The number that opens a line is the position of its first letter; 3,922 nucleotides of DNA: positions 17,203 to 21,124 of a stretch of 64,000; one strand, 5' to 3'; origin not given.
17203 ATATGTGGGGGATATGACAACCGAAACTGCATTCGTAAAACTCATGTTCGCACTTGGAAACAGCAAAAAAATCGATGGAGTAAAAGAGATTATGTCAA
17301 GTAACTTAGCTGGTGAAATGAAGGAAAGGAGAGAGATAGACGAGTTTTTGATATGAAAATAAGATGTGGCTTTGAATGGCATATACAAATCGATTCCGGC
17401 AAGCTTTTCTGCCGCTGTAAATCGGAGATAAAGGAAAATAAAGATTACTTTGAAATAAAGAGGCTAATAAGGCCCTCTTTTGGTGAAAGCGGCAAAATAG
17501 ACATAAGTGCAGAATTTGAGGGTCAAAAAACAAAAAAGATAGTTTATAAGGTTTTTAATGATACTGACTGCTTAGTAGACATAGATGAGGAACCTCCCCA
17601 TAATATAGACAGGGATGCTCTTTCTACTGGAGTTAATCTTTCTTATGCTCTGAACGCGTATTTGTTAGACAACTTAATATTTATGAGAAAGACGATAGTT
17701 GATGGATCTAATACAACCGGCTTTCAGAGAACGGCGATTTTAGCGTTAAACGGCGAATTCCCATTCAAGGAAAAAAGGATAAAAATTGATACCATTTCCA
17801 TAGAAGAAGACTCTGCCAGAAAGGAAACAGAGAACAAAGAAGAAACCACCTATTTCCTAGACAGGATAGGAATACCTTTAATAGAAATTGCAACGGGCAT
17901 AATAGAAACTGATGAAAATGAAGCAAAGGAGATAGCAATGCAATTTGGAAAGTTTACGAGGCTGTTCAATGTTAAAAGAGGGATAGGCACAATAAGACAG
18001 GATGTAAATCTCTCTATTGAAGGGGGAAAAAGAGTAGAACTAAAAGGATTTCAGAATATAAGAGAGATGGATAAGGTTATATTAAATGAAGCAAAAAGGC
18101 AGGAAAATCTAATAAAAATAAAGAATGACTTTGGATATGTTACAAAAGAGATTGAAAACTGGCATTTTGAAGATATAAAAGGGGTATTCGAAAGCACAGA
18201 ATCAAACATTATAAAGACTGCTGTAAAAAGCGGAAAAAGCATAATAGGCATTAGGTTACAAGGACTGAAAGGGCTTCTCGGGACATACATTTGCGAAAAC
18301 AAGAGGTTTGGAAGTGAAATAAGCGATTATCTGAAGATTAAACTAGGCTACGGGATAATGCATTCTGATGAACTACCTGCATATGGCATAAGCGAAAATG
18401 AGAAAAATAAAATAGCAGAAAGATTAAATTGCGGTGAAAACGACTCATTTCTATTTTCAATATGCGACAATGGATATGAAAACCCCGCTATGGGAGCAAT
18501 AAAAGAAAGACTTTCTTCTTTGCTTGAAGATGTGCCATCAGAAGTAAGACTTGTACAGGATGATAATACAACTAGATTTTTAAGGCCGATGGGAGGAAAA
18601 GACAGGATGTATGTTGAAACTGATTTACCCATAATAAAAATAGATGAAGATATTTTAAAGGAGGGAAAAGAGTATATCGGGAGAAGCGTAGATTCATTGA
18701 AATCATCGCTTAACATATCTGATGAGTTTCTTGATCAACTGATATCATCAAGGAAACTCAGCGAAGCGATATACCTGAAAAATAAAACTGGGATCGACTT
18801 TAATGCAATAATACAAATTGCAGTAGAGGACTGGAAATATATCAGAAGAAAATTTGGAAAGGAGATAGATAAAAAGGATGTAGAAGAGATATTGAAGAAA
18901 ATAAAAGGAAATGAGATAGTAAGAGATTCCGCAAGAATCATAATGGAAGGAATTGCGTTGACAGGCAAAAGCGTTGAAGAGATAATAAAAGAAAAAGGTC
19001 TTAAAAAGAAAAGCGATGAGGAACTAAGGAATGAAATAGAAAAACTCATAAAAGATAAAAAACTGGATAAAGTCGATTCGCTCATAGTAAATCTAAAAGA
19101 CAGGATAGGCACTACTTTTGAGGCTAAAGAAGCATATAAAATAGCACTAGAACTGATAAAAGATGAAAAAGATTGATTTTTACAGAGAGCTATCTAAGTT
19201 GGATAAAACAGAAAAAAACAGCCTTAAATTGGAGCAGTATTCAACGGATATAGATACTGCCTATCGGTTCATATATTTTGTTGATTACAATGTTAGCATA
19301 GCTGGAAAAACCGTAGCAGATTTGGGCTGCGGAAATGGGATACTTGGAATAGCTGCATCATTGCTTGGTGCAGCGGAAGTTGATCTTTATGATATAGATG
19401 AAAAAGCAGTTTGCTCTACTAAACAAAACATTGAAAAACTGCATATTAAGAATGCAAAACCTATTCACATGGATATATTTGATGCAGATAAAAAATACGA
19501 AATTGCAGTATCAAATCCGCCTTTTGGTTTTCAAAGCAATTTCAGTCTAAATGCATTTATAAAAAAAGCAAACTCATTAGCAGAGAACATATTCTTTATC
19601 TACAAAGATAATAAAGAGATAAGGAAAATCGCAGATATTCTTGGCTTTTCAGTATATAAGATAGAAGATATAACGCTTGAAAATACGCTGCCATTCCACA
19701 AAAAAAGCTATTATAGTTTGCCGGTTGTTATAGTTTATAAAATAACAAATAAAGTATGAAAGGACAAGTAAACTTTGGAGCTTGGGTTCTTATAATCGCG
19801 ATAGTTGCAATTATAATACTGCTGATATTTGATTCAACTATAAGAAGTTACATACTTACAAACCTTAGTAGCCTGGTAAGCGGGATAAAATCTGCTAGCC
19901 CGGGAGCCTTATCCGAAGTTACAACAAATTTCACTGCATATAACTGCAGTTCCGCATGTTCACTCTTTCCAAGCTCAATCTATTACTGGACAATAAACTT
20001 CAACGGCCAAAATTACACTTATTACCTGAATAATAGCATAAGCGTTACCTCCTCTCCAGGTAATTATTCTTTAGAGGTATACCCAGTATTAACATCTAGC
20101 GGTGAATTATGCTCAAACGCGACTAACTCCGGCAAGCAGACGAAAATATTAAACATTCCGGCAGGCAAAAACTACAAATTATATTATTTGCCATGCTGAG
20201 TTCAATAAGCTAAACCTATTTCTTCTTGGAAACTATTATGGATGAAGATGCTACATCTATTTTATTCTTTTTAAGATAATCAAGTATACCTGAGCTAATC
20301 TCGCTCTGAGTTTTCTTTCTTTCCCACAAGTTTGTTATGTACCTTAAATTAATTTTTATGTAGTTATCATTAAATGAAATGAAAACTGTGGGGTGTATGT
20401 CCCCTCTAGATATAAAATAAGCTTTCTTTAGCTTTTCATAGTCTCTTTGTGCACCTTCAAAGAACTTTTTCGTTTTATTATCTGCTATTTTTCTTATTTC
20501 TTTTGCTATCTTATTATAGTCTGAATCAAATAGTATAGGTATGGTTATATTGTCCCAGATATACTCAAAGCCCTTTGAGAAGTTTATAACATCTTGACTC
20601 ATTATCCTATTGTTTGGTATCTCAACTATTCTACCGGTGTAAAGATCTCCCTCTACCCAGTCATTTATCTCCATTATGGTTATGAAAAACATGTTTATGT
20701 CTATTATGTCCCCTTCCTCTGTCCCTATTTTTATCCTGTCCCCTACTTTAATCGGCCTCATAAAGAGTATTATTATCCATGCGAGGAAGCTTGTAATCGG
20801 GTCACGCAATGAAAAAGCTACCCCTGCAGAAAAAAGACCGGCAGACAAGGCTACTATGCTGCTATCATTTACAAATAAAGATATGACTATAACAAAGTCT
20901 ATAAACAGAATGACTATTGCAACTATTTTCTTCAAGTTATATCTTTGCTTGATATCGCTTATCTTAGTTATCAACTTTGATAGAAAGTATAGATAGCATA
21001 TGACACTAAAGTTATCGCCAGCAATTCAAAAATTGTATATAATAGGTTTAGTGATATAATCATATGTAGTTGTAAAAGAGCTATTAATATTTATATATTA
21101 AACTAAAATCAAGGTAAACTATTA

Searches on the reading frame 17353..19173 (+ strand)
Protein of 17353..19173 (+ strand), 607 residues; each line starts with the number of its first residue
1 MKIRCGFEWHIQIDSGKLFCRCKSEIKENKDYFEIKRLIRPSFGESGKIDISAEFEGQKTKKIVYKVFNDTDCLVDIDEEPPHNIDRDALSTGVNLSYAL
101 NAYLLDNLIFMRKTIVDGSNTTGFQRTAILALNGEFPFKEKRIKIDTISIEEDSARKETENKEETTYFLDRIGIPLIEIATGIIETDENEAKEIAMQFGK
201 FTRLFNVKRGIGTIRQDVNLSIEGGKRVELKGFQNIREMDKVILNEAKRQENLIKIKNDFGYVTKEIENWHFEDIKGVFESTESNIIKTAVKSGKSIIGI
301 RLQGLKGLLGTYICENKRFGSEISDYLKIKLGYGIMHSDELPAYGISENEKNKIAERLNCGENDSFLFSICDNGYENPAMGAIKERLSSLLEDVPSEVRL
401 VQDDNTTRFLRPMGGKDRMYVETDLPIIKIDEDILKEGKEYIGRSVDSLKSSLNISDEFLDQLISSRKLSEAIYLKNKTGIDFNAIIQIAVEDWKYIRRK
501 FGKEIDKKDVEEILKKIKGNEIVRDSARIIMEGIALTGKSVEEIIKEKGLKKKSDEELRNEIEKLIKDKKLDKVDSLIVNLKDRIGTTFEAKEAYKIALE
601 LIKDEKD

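Call 52: search_protein_families(library=pfam, proteins=[window:17353-19173:+], max_evalue=0.00001)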
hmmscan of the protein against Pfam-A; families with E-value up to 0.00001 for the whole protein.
window:17353-19173:+ (607 aa): 3 families
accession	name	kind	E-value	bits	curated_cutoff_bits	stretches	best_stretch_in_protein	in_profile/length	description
PF02934.20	GatB_N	-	2.5e-41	142.1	23.4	1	4-435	2-276/277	GatB/GatE catalytic domain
PF02938.19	GAD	-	3e-08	34.2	23.4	1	287-369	1-84/95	GAD domain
PF02637.23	GatB_Yqey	-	6.4e-07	29.8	27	1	504-569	39-105/148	GatB domain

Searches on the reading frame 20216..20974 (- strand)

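Call 52: search_protein_families(library=pfam, proteins=[window:20216-20974:-], max_evalue=0.00001)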
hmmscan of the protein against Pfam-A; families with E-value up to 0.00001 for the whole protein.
window:20216-20974:- (252 aa): 1 family
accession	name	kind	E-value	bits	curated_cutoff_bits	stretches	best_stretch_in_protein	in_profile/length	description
PF00924.24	MS_channel_2nd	-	1e-13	51.6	20.2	1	58-134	1-68/68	Mechanosensitive ion channel, beta-domain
